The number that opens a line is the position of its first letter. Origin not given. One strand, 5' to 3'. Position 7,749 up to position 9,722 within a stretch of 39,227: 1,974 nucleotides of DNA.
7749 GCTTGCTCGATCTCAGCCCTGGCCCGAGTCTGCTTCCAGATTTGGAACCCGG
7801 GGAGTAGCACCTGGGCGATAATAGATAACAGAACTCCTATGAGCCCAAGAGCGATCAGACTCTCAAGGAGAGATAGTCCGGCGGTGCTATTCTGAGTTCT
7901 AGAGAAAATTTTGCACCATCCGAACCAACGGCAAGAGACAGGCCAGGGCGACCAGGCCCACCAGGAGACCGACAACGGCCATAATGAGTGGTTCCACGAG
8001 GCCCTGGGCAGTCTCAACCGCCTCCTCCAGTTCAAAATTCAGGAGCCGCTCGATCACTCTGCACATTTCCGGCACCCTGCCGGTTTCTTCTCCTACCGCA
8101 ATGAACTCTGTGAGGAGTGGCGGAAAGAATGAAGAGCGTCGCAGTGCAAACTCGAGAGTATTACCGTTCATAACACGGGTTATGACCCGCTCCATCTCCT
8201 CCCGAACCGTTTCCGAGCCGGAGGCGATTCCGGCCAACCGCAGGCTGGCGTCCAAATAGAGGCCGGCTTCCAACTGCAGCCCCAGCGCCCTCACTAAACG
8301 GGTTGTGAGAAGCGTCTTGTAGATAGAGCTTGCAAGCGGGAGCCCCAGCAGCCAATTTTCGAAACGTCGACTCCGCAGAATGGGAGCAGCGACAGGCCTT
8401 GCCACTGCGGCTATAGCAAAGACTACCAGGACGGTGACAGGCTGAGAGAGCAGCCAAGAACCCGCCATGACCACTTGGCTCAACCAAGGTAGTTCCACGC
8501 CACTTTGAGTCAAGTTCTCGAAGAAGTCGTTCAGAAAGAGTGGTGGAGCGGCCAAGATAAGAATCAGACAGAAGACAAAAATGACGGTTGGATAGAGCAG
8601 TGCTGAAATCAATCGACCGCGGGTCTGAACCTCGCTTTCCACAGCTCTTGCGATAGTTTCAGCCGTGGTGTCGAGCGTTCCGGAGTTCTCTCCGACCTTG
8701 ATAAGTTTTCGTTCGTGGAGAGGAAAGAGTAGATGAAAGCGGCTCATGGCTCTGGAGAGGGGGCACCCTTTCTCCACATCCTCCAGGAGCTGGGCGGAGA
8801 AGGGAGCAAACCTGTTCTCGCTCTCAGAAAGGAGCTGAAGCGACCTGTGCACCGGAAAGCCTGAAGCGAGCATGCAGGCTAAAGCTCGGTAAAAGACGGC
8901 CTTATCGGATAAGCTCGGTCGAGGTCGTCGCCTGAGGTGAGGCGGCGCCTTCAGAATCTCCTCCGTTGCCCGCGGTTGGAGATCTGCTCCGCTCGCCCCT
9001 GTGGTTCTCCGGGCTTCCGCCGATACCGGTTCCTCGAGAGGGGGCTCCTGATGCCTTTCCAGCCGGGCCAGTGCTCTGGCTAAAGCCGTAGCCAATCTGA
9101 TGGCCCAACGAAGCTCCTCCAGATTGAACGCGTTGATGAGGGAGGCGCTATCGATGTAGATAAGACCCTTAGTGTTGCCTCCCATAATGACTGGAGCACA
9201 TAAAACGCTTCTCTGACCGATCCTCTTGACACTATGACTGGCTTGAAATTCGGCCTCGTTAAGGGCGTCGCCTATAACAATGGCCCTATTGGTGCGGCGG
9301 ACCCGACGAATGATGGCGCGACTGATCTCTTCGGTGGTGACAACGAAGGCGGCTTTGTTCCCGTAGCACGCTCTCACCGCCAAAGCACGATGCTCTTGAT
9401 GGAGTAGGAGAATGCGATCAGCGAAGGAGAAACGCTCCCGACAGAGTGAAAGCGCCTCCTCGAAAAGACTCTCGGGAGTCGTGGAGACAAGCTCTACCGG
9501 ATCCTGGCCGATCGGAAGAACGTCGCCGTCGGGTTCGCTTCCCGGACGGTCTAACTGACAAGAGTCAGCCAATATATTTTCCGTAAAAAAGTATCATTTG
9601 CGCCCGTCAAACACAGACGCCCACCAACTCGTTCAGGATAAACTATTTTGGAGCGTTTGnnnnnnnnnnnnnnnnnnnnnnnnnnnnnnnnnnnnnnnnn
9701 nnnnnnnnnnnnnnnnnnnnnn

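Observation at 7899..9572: GAF domain fused to a GspF/PilC-type secretion platform protein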

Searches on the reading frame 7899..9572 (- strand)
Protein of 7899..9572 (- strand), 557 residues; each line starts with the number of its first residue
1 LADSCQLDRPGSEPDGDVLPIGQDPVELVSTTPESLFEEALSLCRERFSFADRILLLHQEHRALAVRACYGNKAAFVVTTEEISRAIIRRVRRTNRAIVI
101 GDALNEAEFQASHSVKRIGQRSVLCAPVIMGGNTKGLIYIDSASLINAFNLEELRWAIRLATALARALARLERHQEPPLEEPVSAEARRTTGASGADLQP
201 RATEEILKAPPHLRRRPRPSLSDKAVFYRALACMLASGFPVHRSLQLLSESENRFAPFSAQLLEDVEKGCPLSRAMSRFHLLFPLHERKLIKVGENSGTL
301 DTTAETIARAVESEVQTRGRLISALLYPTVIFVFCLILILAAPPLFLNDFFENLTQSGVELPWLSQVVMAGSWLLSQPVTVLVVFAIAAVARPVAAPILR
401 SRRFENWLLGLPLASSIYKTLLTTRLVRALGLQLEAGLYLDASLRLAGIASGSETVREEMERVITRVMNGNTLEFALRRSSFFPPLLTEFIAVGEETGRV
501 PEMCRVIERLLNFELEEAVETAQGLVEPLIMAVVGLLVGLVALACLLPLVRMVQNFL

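Call 3: search_protein_families(library=pfam, proteins=[window:7899-9572:-], max_evalue=0.01)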
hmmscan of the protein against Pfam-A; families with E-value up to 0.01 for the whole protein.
window:7899-9572:- (557 aa): 3 families
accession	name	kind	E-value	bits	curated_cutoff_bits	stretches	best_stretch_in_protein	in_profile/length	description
PF00482.28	T2SSF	-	2.7e-39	134.4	25.2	2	427-548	2-125/125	Type II secretion system (T2SS), protein F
PF13185.12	GAF_2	-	7.5e-10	39.6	28.6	1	31-168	2-135/136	GAF domain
PF01590.32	GAF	-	1.4e-07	32.6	22.4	1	33-168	2-133/133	GAF domain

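Call 4: search_protein_families(library=ncbifam, proteins=[window:7899-9572:-], max_evalue=0.01)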
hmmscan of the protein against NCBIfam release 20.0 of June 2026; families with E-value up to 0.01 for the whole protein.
window:7899-9572:- (557 aa): 7 families
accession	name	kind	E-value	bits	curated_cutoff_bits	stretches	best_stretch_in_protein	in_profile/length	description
TIGR02120.1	GspF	equivalog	3.7e-55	187.8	424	1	213-554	54-399/401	type II secretion system inner membrane protein GspF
NF052607.1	T4PiliAsmPilCThrm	equivalog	9.1e-48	163.3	700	1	211-554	56-402/406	type IV pilus assembly protein PilC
NF007861.0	PRK10573.1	equivalog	2.8e-47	161.7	401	1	223-552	60-394/401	protein transport protein HofC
NF047826.1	T3SSXpsF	equivalog_domain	2.8e-37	128.5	650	1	225-552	69-400/405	type II secretion system protein XpsF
NF041012.2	T4P_ComGB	equivalog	4.4e-34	118.3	240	1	224-554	3-332/332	competence type IV pilus assembly protein ComGB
NF052606.1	T4PiliAsmPilCMyx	equivalog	6.7e-32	110.8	700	1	223-555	81-417/419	type IV pilus assembly protein PilC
TIGR01817.1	nifA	equivalog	4.7e-05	22.3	528.85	1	54-191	42-178/534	nif-specific transcriptional activator NifA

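Call 8: find_homologous_proteins(query=window:7899-9572:-)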
Query window:7899-9572:- (557 aa): 41 proteins with E <= 0.001 among 8000 candidates.
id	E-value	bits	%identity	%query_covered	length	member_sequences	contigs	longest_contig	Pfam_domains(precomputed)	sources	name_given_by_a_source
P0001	0.0e+0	1184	99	100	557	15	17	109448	PF13185.13,PF01590.33,PF00482.29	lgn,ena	-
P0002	2.9e-278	942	79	100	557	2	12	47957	PF13185.13,PF01590.33,PF00482.29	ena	-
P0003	5.6e-271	918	76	100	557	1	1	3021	PF13185.13,PF01590.33,PF00482.29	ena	-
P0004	1.1e-155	538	50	99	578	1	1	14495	PF13185.13,PF01590.33,PF00482.29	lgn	-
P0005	2.6e-145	503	47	96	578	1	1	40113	PF01590.33,PF00482.29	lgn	-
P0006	9.2e-137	475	45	100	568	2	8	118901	PF13185.13,PF01590.33,PF00482.29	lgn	-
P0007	3.7e-136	473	47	99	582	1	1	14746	PF01590.33,PF00482.29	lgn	-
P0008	3.8e-135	470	45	100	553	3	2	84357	PF13185.13,PF01590.33,PF00482.29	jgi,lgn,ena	-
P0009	1.6e-134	468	45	100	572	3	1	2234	PF13185.13,PF01590.33,PF00482.29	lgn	-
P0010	4.5e-134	466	45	96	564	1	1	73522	PF13185.13,PF01590.33,PF00482.29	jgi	jgi:type IV pilus assembly protein PilC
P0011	1.4e-115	405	41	97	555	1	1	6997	PF13185.13,PF01590.33,PF00482.29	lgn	-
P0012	2.1e-112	395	43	95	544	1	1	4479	PF13185.13,PF01590.33,PF00482.29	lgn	-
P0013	3.7e-99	351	38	94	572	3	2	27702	PF13185.13,PF01590.33,PF00482.29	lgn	-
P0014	1.6e-98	349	38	94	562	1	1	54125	PF13185.13,PF01590.33,PF00482.29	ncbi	-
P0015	3.7e-93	331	48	66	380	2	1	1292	PF13185.13,PF01590.33,PF00482.29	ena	-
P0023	2.2e-25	108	25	60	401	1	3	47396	PF00482.29,PF28597.1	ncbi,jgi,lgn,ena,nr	ncbi:MAG TPA: type II secretion system F family protein [Nevskiaceae bacterium]|nr:type II secretion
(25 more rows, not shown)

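Call 10: find_encoding_contigs(protein=P0006, flank=10000, max_places=2)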
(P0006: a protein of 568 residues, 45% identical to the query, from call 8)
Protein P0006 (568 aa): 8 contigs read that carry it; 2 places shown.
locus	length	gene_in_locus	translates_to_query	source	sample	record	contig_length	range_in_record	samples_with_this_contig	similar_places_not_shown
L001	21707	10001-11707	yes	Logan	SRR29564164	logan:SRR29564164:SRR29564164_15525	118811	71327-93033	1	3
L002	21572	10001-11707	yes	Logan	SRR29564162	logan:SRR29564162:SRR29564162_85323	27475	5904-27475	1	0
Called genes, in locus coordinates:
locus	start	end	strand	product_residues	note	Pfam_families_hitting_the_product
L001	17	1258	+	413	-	PF00324:AA_permease, PF13520:AA_permease_2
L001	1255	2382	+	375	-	PF01594:AI-2E_transport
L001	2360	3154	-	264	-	-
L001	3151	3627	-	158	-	PF08281:Sigma70_r4_2, PF04545:Sigma70_r4 (weak)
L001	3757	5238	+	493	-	PF00370:FGGY_N, PF02782:FGGY_C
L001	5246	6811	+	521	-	PF03486:HI0933_like (faint), PF00890:FAD_binding_2 (faint), PF01266:DAO, PF12831:FAD_oxidored (weak), PF16901:DAO_C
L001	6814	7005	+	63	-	-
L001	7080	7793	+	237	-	PF07238:PilZ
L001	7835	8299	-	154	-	-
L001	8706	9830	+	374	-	PF10009:DUF2252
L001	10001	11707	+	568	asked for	PF01590:GAF, PF13185:GAF_2 (weak), PF00482:T2SSF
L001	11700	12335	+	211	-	PF07963:N_methyl (weak)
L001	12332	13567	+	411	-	PF14341:PilX_N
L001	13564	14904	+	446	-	PF00069:Pkinase, PF01636:APH (faint), PF07714:PK_Tyr_Ser-Thr, PF03109:ABC1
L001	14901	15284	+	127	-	-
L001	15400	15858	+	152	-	PF02082:Rrf2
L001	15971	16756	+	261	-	PF00005:ABC_tran, PF02463:SMC_N (weak)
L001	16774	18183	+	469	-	PF19295:SufBD_N, PF01458:SUFBD_core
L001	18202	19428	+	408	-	PF01458:SUFBD_core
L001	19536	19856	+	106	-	PF00355:Rieske, PF13806:Rieske_2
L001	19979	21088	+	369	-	PF00266:Aminotran_5, PF00155:Aminotran_1_2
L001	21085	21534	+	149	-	PF01592:NifU_N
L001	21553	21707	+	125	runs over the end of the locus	PF01883:FeS_assembly_P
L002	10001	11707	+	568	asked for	PF01590:GAF, PF13185:GAF_2 (weak), PF00482:T2SSF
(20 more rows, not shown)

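Call 11: find_encoding_contigs(protein=P0014, flank=10000, max_places=2)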
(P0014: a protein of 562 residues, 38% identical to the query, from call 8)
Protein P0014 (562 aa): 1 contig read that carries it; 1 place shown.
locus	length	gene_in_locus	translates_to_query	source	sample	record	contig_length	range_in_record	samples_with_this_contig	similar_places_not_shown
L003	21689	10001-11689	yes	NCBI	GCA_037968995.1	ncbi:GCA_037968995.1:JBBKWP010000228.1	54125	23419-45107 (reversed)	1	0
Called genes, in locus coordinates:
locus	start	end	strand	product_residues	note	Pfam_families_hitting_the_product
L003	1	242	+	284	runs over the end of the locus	PF13428:TPR_14 (faint), PF13181:TPR_8 (faint), PF13424:TPR_12 (faint), PF07719:TPR_2 (faint), PF13432:TPR_16, PF14559:TPR_19 (weak)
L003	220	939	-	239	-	-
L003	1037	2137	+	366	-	PF04087:DUF389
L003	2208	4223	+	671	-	PF01590:GAF, PF13185:GAF_2, PF00512:HisKA, PF02518:HATPase_c, PF00072:Response_reg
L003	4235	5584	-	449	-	PF12974:Phosphonate-bd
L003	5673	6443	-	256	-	PF04376:ATE_N, PF04377:ATE_C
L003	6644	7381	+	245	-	-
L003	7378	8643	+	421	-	PF14341:PilX_N (weak)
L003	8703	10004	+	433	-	PF00069:Pkinase, PF01636:APH (faint), PF07714:PK_Tyr_Ser-Thr, PF03109:ABC1, PF14531:Kinase-like (weak)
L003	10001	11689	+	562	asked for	PF01590:GAF, PF13185:GAF_2, PF00482:T2SSF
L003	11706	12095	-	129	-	-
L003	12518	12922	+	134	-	PF03965:Penicillinase_R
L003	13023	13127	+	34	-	-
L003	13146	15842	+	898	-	PF00912:Transgly, PF00905:Transpeptidase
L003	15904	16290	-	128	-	-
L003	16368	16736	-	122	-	PF08378:NERD (weak), PF02021:UPF0102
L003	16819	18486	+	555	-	-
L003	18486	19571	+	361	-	-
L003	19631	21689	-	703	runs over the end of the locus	PF13360:PQQ_2, PF01011:PQQ (faint), PF13570:Beta-prop_ACSF4, PF25293:Beta-prop_EMC1_N (faint), PF13360:PQQ_2, PF13570:Beta-prop_ACSF4 (weak)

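Call 12: find_encoding_contigs(protein=P0008, flank=10000, max_places=2)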
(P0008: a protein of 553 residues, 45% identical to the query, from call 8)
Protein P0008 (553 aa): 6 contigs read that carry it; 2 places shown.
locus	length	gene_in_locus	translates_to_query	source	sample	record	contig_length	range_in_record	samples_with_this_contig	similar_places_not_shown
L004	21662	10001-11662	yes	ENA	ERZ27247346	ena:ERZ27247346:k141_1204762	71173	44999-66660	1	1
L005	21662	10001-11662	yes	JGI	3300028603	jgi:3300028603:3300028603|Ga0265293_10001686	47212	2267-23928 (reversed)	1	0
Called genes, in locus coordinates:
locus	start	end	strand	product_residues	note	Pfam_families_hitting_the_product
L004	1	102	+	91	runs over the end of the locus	PF04362:Iron_traffic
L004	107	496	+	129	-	PF04134:DCC1-like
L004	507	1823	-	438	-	PF01966:HD (weak), PF19276:HD_assoc_2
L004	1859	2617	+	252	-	PF09992:NAGPA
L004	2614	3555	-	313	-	PF01223:Endonuclease_NS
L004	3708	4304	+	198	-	PF00027:cNMP_binding, PF13545:HTH_Crp_2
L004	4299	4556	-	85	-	-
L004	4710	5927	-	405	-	PF01979:Amidohydro_1, PF07969:Amidohydro_3 (faint)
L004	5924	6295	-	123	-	PF01948:PyrI, PF02748:PyrI_C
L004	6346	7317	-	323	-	PF02729:OTCace_N, PF00185:OTCace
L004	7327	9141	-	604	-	PF00771:FHIPEP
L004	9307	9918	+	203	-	PF01510:Amidase_2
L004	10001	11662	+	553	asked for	PF01590:GAF, PF13185:GAF_2 (weak), PF00482:T2SSF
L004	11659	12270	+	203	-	-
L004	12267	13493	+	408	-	PF14341:PilX_N (weak)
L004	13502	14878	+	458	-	PF00069:Pkinase, PF01636:APH (faint), PF07714:PK_Tyr_Ser-Thr, PF03109:ABC1 (weak)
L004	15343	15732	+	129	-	-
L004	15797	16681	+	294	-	PF01551:Peptidase_M23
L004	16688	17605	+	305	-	PF08240:ADH_N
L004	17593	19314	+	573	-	PF13522:GATase_6, PF13537:GATase_7, PF00733:Asn_synthase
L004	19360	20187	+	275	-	-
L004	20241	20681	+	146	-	-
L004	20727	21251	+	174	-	PF17442:U62_UL91 (faint)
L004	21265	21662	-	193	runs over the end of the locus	-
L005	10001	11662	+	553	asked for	PF01590:GAF, PF13185:GAF_2 (weak), PF00482:T2SSF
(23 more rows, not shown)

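Call 13: find_related_loci(query=A1, collection=genome_contigs, flank=10000)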
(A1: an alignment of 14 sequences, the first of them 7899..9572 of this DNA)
Query A1 (557 aa) in genome_contigs; peptide patterns used: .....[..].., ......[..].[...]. (x = any residue, [..] = any of these).
200 stretches matched a pattern; 7 encode a relative of the query (tblastn E <= 1e-3); 7 distinct loci.
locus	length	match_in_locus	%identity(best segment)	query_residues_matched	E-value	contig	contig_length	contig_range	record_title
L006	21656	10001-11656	45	3-557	1e-143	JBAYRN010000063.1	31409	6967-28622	MAG: Vulcanimicrobiota bacterium isolate SO_2016_LW2_44 scaffold02405_LW138R_2016, whole genome shotgun sequence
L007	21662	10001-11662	38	34-557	3e-106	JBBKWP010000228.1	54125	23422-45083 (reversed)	MAG: Candidatus Xenobia bacterium isolate metabat_bins.273 k119_1140411, whole genome shotgun sequence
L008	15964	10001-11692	35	34-557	2e-105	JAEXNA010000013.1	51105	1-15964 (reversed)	MAG: Vulcanimicrobiota bacterium isolate bacterium k127_2992, whole genome shotgun sequence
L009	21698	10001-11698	36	26-556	3e-105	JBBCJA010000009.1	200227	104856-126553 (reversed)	MAG: Selenomonadaceae bacterium isolate MAG_CPA_14 P10A_000000012742, whole genome shotgun sequence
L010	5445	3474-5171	35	22-557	3e-94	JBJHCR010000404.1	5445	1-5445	MAG: Vulcanimicrobiota bacterium isolate SF2967_J5348.metabat_sens.001 NODE_15528_length_5445_cov_1.240504, whole genome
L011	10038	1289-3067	41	25-557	2e-71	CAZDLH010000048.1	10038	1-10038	MAG TPA_asm: uncultured Burkholderiales bacterium isolate SRP220891_co3_11 genome assembly, contig: NODE_10945_length_10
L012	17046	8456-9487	27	218-555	1e-28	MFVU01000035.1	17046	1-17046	MAG: Candidatus Nomurabacteria bacterium RIFCSPLOWO2_12_FULL_44_11 rifcsplowo2_12_scaffold_7402, whole genome shotgun se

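Call 19: find_encoding_contigs(protein=P0001, flank=10000, max_places=3)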
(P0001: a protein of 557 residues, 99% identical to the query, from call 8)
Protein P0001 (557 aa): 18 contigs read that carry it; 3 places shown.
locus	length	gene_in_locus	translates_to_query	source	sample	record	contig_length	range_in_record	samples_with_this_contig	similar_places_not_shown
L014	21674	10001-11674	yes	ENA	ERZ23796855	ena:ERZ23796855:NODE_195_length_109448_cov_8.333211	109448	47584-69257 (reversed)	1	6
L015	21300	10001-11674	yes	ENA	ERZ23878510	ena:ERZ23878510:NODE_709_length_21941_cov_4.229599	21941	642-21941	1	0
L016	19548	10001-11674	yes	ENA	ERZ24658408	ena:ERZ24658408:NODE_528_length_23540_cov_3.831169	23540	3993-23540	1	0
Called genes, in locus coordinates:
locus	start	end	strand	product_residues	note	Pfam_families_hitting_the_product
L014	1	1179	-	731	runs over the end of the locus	PF00512:HisKA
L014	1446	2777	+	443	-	-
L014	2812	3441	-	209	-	PF23657:DUF7151 (faint), PF00036:EF-hand_1 (faint), PF13202:EF-hand_5 (faint), PF13405:EF-hand_6 (faint), PF13499:EF-hand_7 (faint)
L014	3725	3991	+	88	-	-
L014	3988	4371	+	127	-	PF07238:PilZ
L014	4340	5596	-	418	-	-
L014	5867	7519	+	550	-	PF01145:Band_7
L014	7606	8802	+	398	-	-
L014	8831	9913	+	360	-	PF02898:NO_synthase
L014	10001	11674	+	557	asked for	PF01590:GAF (weak), PF13185:GAF_2, PF00482:T2SSF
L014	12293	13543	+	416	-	-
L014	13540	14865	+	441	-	PF00069:Pkinase, PF07714:PK_Tyr_Ser-Thr, PF03109:ABC1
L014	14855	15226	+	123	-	-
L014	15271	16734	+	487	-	PF01590:GAF, PF13185:GAF_2, PF13492:GAF_3, PF00512:HisKA, PF02518:HATPase_c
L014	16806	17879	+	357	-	-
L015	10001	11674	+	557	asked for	PF01590:GAF (weak), PF13185:GAF_2, PF00482:T2SSF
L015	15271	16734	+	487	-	PF01590:GAF, PF13185:GAF_2, PF13492:GAF_3, PF00512:HisKA, PF02518:HATPase_c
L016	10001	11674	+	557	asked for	PF01590:GAF (weak), PF13185:GAF_2, PF00482:T2SSF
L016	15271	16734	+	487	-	PF01590:GAF, PF13185:GAF_2, PF13492:GAF_3, PF00512:HisKA, PF02518:HATPase_c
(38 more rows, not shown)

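Call 20: find_encoding_contigs(protein=P0002, flank=10000, max_places=2)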
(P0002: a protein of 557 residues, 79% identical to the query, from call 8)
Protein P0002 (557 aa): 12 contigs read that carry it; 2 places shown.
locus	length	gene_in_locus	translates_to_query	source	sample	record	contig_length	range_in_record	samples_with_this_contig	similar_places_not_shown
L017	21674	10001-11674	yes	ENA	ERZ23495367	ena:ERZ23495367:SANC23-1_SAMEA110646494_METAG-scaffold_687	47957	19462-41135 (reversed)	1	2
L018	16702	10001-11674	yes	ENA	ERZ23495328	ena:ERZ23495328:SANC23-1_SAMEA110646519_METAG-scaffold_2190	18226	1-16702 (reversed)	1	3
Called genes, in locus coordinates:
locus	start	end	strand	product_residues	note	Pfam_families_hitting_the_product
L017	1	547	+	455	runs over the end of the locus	-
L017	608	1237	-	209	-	PF23657:DUF7151 (faint), PF00036:EF-hand_1 (faint), PF13202:EF-hand_5 (faint), PF13405:EF-hand_6 (faint), PF13499:EF-hand_7 (faint)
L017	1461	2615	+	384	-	PF25487:ETR1_N, PF00512:HisKA, PF02518:HATPase_c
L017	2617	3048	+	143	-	PF00072:Response_reg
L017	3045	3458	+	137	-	PF00072:Response_reg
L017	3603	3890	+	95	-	-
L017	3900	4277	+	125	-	PF07238:PilZ (weak)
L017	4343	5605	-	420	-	-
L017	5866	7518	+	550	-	PF01145:Band_7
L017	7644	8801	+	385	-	-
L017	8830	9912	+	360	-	PF02898:NO_synthase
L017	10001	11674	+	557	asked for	PF01590:GAF (weak), PF13185:GAF_2, PF00482:T2SSF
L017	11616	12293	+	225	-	-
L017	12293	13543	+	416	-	-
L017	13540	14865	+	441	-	PF00069:Pkinase, PF07714:PK_Tyr_Ser-Thr, PF03109:ABC1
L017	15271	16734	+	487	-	PF01590:GAF, PF13185:GAF_2, PF13492:GAF_3, PF00512:HisKA, PF02518:HATPase_c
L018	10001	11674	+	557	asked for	PF01590:GAF (weak), PF13185:GAF_2, PF00482:T2SSF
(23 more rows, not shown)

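Call 31: search_protein_families(library=pfam, proteins=[P0023], max_evalue=1)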
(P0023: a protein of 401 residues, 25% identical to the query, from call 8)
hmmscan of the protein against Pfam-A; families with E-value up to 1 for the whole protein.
P0023 (401 aa): 3 families
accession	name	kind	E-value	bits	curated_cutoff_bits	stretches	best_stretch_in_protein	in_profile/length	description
PF00482.28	T2SSF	-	1.9e-60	202.8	25.2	2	69-191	1-125/125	Type II secretion system (T2SS), protein F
PF20990.2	DUF2207_C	-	0.0098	16.1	33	1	139-251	103-202/247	Predicted membrane protein (DUF2207) C-terminal domain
PF00237.24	Ribosomal_L22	-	0.2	12.3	28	1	70-159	13-59/104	Ribosomal protein L22p/L17e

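Call 37: search_protein_representatives(alignment_id=A1)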
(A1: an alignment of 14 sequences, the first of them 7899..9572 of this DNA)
Query: 14 sequences, 565 profile positions. Proteins with E-value up to 0.001 (for the whole library): 60671; up to 1e-10: 34757; up to 1e-30: 13503. The best 150 are listed.
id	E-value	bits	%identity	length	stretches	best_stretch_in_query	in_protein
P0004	2.9e-259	877.5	-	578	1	6-565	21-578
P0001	3.0e-248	841.2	-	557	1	1-565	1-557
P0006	5.3e-248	840.4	-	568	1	2-565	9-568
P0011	1.1e-237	806.4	-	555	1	9-565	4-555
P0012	2.4e-224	762.3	-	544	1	29-565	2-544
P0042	2.0e-208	709.8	-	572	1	28-565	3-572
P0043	8.5e-179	611.9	-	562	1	27-565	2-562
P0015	1.6e-151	521.9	-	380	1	3-377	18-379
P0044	8.0e-132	456.8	-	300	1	266-565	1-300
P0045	4.0e-98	345.6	-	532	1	32-563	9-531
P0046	9.6e-96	337.7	-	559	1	30-563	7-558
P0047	1.7e-94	333.6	-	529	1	39-563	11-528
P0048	1.3e-91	324.1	-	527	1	51-563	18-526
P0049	1.2e-89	317.6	-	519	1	51-564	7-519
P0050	3.2e-89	316.2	-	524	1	28-563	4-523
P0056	9.6e-84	298.1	-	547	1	33-563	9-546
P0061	3.1e-81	289.8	-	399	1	212-562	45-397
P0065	5.5e-80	285.7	-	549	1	34-563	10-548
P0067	4.9e-79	282.6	-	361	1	222-562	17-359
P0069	1.8e-78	280.7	-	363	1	216-564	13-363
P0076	9.2e-78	278.4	-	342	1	226-563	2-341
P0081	1.5e-76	274.4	-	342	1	223-563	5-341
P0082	1.7e-76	274.1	-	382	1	218-563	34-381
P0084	9.6e-76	271.7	-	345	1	228-563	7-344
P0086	2.0e-75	270.6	-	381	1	209-564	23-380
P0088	6.7e-75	268.9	-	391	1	216-564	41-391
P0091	2.7e-74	266.9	-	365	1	220-563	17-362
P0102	1.1e-72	261.6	-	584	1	33-563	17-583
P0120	6.0e-70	252.6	-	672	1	80-563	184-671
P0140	1.9e-67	244.3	-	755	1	190-563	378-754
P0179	1.1e-64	235.2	-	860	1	188-564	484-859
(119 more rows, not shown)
